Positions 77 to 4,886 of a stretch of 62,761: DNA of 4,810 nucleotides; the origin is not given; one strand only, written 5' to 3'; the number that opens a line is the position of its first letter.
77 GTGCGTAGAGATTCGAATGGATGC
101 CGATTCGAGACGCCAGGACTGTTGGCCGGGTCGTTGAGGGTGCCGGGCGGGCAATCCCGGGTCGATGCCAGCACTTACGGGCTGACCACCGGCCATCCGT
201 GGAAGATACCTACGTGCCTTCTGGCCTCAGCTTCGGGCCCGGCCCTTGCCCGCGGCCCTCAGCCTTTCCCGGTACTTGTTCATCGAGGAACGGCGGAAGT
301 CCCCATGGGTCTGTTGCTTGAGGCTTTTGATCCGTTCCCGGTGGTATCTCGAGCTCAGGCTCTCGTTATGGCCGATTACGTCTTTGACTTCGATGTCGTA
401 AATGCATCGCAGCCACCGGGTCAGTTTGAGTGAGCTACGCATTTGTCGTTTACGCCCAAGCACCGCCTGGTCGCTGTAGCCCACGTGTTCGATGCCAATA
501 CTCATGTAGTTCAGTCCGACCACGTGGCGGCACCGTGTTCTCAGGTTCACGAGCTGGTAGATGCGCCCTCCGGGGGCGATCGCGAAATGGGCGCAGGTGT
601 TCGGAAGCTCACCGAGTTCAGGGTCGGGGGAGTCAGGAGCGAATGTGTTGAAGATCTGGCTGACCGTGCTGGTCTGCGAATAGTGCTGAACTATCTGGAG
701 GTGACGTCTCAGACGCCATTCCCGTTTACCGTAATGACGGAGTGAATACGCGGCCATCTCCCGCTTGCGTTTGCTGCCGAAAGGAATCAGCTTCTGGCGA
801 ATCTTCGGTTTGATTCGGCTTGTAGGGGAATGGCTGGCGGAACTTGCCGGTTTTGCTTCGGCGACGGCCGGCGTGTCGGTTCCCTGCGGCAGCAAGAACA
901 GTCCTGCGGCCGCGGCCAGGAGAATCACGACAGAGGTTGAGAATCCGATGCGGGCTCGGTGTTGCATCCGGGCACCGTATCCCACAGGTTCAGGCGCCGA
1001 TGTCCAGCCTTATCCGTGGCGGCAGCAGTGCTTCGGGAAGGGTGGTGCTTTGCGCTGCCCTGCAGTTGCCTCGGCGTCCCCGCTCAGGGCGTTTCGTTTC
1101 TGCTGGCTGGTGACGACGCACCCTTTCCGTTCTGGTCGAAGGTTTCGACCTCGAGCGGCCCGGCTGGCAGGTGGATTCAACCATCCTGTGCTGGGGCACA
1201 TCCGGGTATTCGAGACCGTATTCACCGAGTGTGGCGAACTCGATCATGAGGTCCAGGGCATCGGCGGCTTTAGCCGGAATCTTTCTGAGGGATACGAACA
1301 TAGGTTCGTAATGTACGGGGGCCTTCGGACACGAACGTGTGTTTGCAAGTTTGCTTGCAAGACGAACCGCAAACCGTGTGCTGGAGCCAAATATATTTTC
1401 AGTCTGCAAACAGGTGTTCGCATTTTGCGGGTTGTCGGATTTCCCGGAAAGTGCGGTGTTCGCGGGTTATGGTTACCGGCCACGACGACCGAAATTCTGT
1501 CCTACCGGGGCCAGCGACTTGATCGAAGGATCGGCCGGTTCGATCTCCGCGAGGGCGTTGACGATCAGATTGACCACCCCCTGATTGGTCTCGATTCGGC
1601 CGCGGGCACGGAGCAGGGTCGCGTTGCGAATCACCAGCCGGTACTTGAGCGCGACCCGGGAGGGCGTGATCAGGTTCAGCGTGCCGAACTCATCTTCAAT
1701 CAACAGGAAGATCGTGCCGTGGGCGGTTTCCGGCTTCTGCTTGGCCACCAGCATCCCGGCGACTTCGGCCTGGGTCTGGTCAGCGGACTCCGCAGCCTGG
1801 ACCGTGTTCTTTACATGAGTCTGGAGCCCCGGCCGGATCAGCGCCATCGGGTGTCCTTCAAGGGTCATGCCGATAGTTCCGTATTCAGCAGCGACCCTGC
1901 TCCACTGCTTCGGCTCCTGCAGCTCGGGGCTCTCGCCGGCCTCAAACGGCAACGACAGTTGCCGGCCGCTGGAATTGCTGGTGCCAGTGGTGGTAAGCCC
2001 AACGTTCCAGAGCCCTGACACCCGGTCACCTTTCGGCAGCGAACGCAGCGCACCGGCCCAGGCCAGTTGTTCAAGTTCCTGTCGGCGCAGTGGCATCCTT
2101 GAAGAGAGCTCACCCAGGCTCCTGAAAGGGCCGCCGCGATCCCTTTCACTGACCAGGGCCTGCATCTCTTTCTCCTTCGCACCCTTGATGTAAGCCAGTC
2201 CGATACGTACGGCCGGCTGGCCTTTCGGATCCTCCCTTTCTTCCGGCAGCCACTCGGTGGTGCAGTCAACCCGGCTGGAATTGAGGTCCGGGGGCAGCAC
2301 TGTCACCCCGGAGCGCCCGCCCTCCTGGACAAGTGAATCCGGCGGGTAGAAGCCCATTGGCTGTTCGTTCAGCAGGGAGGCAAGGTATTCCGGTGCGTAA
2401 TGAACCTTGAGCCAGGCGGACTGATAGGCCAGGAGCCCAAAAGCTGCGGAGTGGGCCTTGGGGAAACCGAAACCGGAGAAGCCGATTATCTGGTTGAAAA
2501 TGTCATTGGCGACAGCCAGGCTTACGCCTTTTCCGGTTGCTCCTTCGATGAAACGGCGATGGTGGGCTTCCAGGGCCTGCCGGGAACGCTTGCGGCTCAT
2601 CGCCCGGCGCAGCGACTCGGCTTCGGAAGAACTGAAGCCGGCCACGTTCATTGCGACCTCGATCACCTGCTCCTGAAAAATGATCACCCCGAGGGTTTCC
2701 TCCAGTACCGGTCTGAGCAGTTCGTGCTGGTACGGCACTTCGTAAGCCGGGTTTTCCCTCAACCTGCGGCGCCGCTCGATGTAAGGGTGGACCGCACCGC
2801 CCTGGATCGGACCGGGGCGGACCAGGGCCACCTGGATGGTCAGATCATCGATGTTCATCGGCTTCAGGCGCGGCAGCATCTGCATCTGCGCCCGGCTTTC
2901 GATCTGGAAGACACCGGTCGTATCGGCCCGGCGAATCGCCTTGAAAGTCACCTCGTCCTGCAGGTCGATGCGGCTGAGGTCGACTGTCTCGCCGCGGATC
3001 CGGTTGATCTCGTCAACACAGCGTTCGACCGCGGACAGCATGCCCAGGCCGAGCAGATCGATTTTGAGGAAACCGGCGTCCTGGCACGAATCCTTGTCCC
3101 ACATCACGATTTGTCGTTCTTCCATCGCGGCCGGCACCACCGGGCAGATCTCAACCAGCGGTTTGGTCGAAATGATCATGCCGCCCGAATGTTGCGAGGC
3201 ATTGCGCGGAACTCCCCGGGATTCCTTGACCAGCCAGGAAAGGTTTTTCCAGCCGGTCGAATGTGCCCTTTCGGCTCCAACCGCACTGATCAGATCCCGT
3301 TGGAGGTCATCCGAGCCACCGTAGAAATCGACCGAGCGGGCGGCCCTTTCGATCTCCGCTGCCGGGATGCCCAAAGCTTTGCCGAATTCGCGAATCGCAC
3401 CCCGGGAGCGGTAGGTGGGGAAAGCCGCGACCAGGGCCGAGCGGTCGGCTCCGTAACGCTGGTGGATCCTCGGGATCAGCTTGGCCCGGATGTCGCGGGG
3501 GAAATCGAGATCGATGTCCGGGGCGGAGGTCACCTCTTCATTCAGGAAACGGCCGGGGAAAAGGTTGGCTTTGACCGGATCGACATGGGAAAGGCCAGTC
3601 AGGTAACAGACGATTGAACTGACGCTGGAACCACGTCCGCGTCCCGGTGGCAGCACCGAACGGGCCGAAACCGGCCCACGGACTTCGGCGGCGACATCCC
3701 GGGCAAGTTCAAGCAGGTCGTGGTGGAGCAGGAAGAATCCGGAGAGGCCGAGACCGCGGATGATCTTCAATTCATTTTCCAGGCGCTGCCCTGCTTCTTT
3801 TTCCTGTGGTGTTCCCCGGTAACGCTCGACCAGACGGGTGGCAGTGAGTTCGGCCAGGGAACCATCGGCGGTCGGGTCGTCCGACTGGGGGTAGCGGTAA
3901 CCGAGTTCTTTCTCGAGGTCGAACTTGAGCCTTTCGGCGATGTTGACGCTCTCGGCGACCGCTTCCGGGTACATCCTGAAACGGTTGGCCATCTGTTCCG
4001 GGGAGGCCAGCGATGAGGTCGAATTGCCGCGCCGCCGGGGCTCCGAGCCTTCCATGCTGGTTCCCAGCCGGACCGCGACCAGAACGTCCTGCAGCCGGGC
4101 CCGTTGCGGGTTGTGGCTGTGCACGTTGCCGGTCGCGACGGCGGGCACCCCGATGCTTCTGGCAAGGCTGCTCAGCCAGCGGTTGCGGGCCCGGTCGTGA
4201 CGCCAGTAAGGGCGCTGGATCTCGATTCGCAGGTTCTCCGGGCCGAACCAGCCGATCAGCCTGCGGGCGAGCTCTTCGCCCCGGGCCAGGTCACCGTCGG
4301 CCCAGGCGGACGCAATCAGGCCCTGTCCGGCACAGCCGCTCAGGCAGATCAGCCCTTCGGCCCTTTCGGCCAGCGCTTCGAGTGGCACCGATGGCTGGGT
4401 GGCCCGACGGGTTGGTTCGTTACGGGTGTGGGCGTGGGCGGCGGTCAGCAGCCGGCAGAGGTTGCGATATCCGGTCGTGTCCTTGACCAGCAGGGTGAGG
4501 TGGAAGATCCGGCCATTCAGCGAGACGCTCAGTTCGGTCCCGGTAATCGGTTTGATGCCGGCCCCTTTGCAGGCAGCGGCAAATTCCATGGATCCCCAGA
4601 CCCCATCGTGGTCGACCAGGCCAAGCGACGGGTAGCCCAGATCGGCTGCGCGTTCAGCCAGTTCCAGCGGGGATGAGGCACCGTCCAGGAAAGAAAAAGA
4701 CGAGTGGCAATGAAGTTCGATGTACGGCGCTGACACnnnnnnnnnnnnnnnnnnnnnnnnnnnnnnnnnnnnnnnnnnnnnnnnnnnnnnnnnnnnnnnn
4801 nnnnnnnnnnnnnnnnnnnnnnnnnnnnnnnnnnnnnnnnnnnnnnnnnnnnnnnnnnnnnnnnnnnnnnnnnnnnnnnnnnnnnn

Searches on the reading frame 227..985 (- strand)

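Call 3: search_protein_families(library=pfam, proteins=[window:227-985:-], max_evalue=0.1)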
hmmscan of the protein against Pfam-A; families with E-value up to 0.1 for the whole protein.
window:227-985:- (252 aa): 1 family
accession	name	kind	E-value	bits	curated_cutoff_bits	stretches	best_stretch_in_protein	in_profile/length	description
PF01510.30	Amidase_2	-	7.8e-15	55.8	26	1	97-208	7-121/131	N-acetylmuramoyl-L-alanine amidase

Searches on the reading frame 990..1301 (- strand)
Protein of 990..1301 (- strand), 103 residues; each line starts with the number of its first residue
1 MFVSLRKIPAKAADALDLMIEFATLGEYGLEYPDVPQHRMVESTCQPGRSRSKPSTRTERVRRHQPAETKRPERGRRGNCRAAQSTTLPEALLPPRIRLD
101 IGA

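Call 62: search_protein_families(library=pfam, proteins=[window:993-1301:-], max_evalue=1)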
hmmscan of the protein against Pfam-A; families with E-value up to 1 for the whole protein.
seq(103 aa): 0 families

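Call 77: find_homologous_proteins(query=window:990-1301:-, max_evalue=0.001)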
Query window:990-1301:- (103 aa): 26 proteins with E <= 0.001 among 31 candidates.
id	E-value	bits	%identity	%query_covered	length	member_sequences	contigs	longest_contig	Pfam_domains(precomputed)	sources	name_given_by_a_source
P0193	1.8e-61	222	100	100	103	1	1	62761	-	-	-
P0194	8.6e-44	166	73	100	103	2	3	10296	-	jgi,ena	-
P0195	7.8e-43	162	75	100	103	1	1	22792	-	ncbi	ncbi:MAG: hypothetical protein WBW44_11450 [Solirubrobacterales bacterium]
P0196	1.1e-33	133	64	98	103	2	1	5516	-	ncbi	-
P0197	2.6e-33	132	65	98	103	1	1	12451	-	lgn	-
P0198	2.2e-32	129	63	98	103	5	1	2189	-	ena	-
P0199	2.3e-32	129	65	98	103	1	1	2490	-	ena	-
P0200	4.6e-30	121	65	98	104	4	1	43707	-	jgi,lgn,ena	-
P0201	8.1e-30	121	61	98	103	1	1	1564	-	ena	-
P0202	8.5e-28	114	60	98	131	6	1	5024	-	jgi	-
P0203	8.1e-27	111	56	98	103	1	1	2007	-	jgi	jgi:hypothetical protein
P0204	3.4e-26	109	57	100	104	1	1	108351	-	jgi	jgi:hypothetical protein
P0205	7.1e-24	102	56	94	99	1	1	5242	-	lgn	-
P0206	7.1e-20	89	54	94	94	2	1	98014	-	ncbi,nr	ncbi:MAG: hypothetical protein JJE13_08630 [Thermoleophilia bacterium]|nr:hypothetical protein [Ther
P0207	7.3e-19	86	50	100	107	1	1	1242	-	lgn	-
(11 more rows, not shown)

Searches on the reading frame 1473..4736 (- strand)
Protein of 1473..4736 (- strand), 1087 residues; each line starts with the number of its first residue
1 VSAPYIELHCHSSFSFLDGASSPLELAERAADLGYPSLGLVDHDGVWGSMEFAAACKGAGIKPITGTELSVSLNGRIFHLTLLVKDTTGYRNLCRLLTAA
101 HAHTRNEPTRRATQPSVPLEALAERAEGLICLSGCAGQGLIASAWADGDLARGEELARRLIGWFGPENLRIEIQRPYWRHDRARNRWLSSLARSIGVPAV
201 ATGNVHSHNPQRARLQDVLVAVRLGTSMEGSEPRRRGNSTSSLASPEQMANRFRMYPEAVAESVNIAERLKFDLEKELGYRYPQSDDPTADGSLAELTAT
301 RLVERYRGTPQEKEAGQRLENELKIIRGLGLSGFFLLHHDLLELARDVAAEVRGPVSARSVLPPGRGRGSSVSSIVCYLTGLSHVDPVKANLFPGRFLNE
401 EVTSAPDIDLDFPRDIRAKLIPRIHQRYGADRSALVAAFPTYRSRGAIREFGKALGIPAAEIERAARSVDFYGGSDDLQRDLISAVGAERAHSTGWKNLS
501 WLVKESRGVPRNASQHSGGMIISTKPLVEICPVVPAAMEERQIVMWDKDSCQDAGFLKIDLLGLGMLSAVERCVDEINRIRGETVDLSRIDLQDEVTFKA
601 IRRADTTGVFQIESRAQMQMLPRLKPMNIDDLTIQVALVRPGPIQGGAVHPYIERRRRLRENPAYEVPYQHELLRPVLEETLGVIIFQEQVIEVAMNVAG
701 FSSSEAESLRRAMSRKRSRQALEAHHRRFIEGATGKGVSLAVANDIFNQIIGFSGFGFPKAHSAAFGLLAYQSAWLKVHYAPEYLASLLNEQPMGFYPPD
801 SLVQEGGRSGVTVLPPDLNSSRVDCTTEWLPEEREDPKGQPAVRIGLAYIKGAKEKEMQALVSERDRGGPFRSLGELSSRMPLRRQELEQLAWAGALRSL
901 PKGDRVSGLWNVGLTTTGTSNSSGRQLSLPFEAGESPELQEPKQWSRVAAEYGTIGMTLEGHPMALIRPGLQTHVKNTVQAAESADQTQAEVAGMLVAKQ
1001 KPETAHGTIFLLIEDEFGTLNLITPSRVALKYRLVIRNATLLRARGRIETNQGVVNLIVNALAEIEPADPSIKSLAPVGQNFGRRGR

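Call 3: search_protein_families(library=pfam, proteins=[window:1473-4736:-], max_evalue=0.1)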
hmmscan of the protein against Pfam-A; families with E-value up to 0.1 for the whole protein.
window:1473-4736:- (1087 aa): 6 families
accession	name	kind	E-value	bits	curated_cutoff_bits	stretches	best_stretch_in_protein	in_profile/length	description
PF07733.18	DNA_pol3_alpha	-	3.1e-58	197.9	23.9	1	294-563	3-260/260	Bacterial DNA polymerase III alpha NTPase domain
PF17657.6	DNA_pol3_finger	-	4.5e-52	176.2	22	1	566-736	1-165/166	Bacterial DNA polymerase III alpha subunit finger domain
PF02811.25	PHP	-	1.7e-34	120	26.4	1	7-175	1-163/164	PHP domain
PF14579.12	HHH_6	-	5.1e-20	71.9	25.6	1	810-902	1-85/90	Helix-hairpin-helix motif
PF01336.31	tRNA_anti-codon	-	0.0022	18.3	27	1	992-1062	3-72/75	OB-fold nucleic acid binding domain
PF03934.19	T2SSK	-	0.068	14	24.2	0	849-885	14-49/63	Type II secretion system (T2SS), protein K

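Call 4: search_protein_families(library=ncbifam, proteins=[window:1473-4736:-], max_evalue=0.1)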
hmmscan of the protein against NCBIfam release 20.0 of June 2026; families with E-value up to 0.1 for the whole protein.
window:1473-4736:- (1087 aa): 17 families
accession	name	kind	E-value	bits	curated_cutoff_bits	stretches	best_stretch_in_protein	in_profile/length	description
NF004225.0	PRK05672.1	subfamily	2.5e-292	972.7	939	1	2-1068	3-1035/1047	error-prone DNA polymerase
NF004226.0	PRK05673.1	equivalog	2.5e-204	681.4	1002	1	3-1069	4-1066/1146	DNA polymerase III subunit alpha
TIGR00594.1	polc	superfamily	4.8e-188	627.4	434.35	1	5-1022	1-1019/1022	DNA polymerase III subunit alpha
NF005298.0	PRK06826.1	equivalog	2.1e-184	615.2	1260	1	4-1066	4-1073/1151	DNA polymerase III subunit alpha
NF005377.0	PRK06920.1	equivalog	6.5e-146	487.8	1806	1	5-1069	3-1027/1108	DNA polymerase III subunit alpha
NF005617.0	PRK07374.1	equivalog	5.3e-143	478.3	1653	1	5-902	3-895/1170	DNA polymerase III subunit alpha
NF005582.0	PRK07279.1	equivalog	5.6e-114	382.2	1279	2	204-883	155-784/1033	DNA polymerase III subunit alpha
NF005516.0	PRK07135.1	equivalog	1.9e-107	360.7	1084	2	285-899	223-811/974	DNA polymerase III DnaE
NF007079.0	PRK09532.1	equivalog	2.2e-105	353.7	1525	1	5-756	3-774/876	DNA polymerase III subunit alpha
NF004550.0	PRK05898.1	equivalog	2.7e-96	323.8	1182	2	270-827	205-743/971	DNA polymerase III subunit alpha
NF001688.0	PRK00448.1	equivalog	3.3e-30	104.5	873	3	76-389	613-914/1445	PolC-type DNA polymerase III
TIGR01405.1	polC_Gram_pos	equivalog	3.4e-24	84.7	1043.45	3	5-71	104-170/1211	DNA polymerase III subunit alpha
NF005616.0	PRK07373.1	equivalog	1.9e-15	56.3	646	1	757-900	37-172/449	DNA polymerase III subunit alpha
NF041577.1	nside_bi_sphtase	equivalog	8.8e-13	48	400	1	6-88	4-84/276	3',5'-nucleoside bisphosphate phosphatase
NF047791.1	RNaseRnm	equivalog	3.6e-06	26.4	375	1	6-103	3-99/275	RNase RNM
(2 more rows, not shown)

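Call 29: search_dna_similar(query=window:1473-4736:-, collection=plasmids, mode=protein, max_rows=30, rows=best)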
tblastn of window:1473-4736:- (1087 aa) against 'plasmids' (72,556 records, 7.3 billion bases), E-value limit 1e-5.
Records with a match: 2317; places in all: 2522; records where one place covers at least 80% of the query: 1111.
Best place of each record, by identity: <60% 2317.
By first word of the organism name: Klebsiella 346; Escherichia 230; Rhizobium 169; Burkholderia 158; Acinetobacter 150; Streptomyces 147; Ralstonia 136; Agrobacterium 132; Enterobacter 93; Yersinia 63; and 170 more.
By predicted mobility (MOB-suite, as given by PLSDB): non-mobilizable 1499; conjugative 472; mobilizable 346.
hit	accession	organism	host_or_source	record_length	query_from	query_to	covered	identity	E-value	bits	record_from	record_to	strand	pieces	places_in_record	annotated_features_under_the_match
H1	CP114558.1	Candidatus Manganitrophus sp.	activated carbon metagenome,metagenomic ...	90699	2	1057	97%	37.7%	7e-177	582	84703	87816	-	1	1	error-prone DNA polymerase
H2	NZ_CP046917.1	Paraburkholderia acidisoli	cell culture,forest soil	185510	5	1082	99%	36.9%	1e-169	561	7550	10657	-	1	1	error-prone DNA polymerase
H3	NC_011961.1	Thermomicrobium roseum DSM 5159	-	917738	1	1058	97%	37.6%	0e+0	605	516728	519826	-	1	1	error-prone DNA polymerase | potassium channel family protein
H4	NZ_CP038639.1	Cupriavidus oxalaticus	whole organism,sewage sludge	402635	5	1082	99%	36.8%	3e-175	578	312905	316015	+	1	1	error-prone DNA polymerase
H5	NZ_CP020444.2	Paracoccus yeei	Homo sapiens,Urine suprapubic aspirate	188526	5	1086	100%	36.6%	4e-165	548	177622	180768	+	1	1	error-prone DNA polymerase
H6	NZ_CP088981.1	Rhodanobacter denitrificans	soil,well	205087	5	1065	98%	37.3%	4e-161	536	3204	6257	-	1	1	error-prone DNA polymerase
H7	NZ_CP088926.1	Rhodanobacter denitrificans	soil,well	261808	5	1058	97%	37.3%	4e-170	563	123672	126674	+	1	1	error-prone DNA polymerase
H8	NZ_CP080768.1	Cupriavidus pinatubonensis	genomic assembly,soil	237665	5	1060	97%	37.1%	3e-174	575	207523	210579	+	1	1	error-prone DNA polymerase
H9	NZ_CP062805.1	Cupriavidus basilensis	Cell culture,Sediment of a freshwater ...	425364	5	1082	99%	36.4%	5e-174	574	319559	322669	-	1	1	error-prone DNA polymerase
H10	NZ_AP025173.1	Cupriavidus sp. P-10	-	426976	5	1082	99%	36.4%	5e-174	574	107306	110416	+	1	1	error-prone DNA polymerase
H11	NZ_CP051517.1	Paraburkholderia aromaticivorans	clean bacterial culture,Alpine forest ...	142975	5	1065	98%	36.9%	1e-170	565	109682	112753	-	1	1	error-prone DNA polymerase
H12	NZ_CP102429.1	Pseudomonas psychrotolerans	Plant,tissue sample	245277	5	1065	98%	36.9%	2e-167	555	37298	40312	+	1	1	error-prone DNA polymerase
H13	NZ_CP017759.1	Cupriavidus necator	whole organism,soil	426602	5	1082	99%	36.3%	4e-173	572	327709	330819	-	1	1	error-prone DNA polymerase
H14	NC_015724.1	Cupriavidus necator N-1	soil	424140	5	1082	99%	36.3%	3e-172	569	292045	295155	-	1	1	error-prone DNA polymerase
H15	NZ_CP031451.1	Burkholderia gladioli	Lagria villosa,Whole organism,Female ...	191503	5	1062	97%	36.9%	3e-166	551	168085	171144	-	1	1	error-prone DNA polymerase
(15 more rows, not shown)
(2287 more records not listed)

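Call 30: get_annotated_region(hit=H12, flank=4000)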
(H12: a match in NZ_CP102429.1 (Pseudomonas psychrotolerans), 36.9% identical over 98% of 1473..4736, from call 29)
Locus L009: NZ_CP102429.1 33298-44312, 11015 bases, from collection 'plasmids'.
description: Pseudomonas psychrotolerans strain YY7 plasmid unnamed1
organism: Pseudomonas psychrotolerans (NCBI taxid 237610)
taxonomy: Bacteria; Pseudomonadota; Gammaproteobacteria; Pseudomonadales; Pseudomonadaceae; Pseudomonas; Pseudomonas psychrotolerans
host: -; source: Plant,tissue sample; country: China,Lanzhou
typing (MOB-suite, as given by PLSDB): non-mobilizable
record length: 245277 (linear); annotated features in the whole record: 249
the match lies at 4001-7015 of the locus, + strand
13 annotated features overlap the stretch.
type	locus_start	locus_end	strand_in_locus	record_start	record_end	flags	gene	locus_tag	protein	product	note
CDS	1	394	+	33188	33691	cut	mobI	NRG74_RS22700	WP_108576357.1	conjugative transfer protein MobI(A/C)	-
CDS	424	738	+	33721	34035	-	-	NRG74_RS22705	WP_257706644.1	hypothetical protein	-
CDS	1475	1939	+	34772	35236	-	-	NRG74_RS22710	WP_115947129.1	hypothetical protein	-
CDS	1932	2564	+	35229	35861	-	imuA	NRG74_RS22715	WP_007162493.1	translesion DNA synthesis-associated protein ImuA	GO:0051782 - negative regulation of cell division [Evidence IEA]; GO:0009432 - SOS response [Evidence IEA]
CDS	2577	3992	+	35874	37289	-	-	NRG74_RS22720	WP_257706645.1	DNA polymerase Y family protein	-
CDS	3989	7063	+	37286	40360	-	-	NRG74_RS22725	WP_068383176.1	error-prone DNA polymerase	-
CDS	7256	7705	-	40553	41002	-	-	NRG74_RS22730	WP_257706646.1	hypothetical protein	-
CDS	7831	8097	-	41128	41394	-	-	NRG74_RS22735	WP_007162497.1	hypothetical protein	-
CDS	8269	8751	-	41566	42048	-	-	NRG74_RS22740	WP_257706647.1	hypothetical protein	-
CDS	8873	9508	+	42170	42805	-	-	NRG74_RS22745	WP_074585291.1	hypothetical protein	-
CDS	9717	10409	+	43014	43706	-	-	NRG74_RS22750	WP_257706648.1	thermonuclease family protein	-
CDS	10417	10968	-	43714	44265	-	-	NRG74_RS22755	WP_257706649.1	hypothetical protein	-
CDS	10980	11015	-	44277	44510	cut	-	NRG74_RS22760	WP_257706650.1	hypothetical protein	-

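Call 31: get_annotated_region(hit=H3, flank=4000)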
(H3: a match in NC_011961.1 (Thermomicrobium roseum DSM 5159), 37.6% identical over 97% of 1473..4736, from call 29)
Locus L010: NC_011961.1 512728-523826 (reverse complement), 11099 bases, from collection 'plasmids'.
description: Thermomicrobium roseum DSM 5159 plasmid unnamed, complete sequence
organism: Thermomicrobium roseum DSM 5159 (NCBI taxid 309801)
taxonomy: Bacteria; Thermomicrobiota; Thermomicrobia; Thermomicrobiales; Thermomicrobiaceae; Thermomicrobium; Thermomicrobium roseum; Thermomicrobium roseum DSM 5159
host: -; source: -; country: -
typing (MOB-suite, as given by PLSDB): non-mobilizable
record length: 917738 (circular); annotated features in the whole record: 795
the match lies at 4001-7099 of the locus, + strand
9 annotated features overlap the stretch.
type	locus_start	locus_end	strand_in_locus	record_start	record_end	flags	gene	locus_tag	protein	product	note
CDS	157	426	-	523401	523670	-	-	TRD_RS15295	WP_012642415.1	chromate transporter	GO:0015703 - chromate transport [Evidence IEA]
CDS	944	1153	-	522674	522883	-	-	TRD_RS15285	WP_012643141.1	chromate transporter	GO:0015703 - chromate transport [Evidence IEA]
CDS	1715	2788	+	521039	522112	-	-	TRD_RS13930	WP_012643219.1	recombinase A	-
CDS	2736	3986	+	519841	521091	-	-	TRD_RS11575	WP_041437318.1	hypothetical protein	-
CDS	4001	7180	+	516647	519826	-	-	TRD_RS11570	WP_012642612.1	error-prone DNA polymerase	GO:0006260 - DNA replication [Evidence IEA]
CDS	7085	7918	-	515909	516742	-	-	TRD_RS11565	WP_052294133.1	potassium channel family protein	GO:0034220 - monoatomic ion transmembrane transport [Evidence IEA]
CDS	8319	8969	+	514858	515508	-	-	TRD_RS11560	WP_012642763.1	PRC-barrel domain-containing protein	-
CDS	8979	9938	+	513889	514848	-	-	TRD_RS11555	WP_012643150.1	N(4)-(beta-N-acetylglucosaminyl)-L-asparaginase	-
CDS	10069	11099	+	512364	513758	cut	-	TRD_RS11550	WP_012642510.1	FAD-binding oxidoreductase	-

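Call 35: get_annotated_region(hit=H5, flank=4000)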
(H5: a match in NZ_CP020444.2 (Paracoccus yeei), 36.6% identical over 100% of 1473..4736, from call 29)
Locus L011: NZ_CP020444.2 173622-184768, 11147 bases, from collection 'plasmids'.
description: Paracoccus yeei strain FDAARGOS_252 plasmid unnamed4, complete sequence
organism: Paracoccus yeei (NCBI taxid 147645)
taxonomy: Bacteria; Pseudomonadota; Alphaproteobacteria; Rhodobacterales; Paracoccaceae; Paracoccus; Paracoccus yeei
host: -; source: Homo sapiens,Urine suprapubic aspirate; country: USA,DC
typing (MOB-suite, as given by PLSDB): mobilizable; replicon rep_cluster_231; relaxase MOBP
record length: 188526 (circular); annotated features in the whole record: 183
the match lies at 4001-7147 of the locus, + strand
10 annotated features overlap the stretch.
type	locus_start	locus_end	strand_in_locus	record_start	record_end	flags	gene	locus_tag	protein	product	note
CDS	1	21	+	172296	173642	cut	-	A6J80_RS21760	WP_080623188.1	IS5 family transposase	-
CDS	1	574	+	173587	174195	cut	repC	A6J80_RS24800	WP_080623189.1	replication initiation protein RepC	-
CDS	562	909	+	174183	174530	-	-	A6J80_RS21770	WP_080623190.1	hypothetical protein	-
CDS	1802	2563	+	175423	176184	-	-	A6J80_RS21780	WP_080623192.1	damage-inducible protein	-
CDS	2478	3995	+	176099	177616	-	-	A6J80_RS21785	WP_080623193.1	DNA polymerase Y family protein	-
CDS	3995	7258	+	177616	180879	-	-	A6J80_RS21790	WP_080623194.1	error-prone DNA polymerase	GO:0006260 - DNA replication [Evidence IEA]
CDS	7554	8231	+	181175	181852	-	-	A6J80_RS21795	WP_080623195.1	UPF0149 family protein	-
CDS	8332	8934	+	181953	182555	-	-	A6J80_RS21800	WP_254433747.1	aminoglycoside phosphotransferase family protein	GO:0006468 - protein phosphorylation [Evidence IEA]; GO:0019748 - secondary metabolic process [Evidence IEA]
CDS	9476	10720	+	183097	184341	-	-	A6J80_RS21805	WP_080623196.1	hydantoinase/carbamoylase family amidase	-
CDS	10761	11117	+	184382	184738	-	-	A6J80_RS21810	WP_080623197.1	RidA family protein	-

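Call 36: get_annotated_region(hit=H1, flank=4000)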
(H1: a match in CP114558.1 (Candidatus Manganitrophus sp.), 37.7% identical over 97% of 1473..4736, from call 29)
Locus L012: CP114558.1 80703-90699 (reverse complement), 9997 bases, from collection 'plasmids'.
description: MAG: Candidatus Manganitrophus sp. isolate GAC2 plasmid unnamed3, complete sequence
organism: Candidatus Manganitrophus sp. (NCBI taxid 2927580)
taxonomy: Bacteria; Nitrospirota; Nitrospiria; Candidatus Troglogloeales; Candidatus Manganitrophaceae; Candidatus Manganitrophus; Candidatus Manganitrophus sp.
host: -; source: activated carbon metagenome,metagenomic assembly,Carbon granules from GAC filter; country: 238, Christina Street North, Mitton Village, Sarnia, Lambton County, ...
typing (MOB-suite, as given by PLSDB): non-mobilizable
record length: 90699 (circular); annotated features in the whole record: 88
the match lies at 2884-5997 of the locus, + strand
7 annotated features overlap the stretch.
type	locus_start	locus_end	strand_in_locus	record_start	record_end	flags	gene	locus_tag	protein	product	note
CDS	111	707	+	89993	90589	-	lexA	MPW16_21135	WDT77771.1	transcriptional repressor LexA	-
CDS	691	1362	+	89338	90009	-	-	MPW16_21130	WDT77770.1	hypothetical protein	-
CDS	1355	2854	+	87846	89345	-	-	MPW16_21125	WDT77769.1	DNA polymerase Y family protein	-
CDS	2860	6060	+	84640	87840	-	-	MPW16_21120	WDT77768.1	error-prone DNA polymerase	-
CDS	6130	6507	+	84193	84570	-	-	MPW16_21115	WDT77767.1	response regulator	-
CDS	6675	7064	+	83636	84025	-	-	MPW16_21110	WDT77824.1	phospholipase D family protein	-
CDS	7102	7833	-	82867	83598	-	-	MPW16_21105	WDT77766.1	SOS response-associated peptidase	-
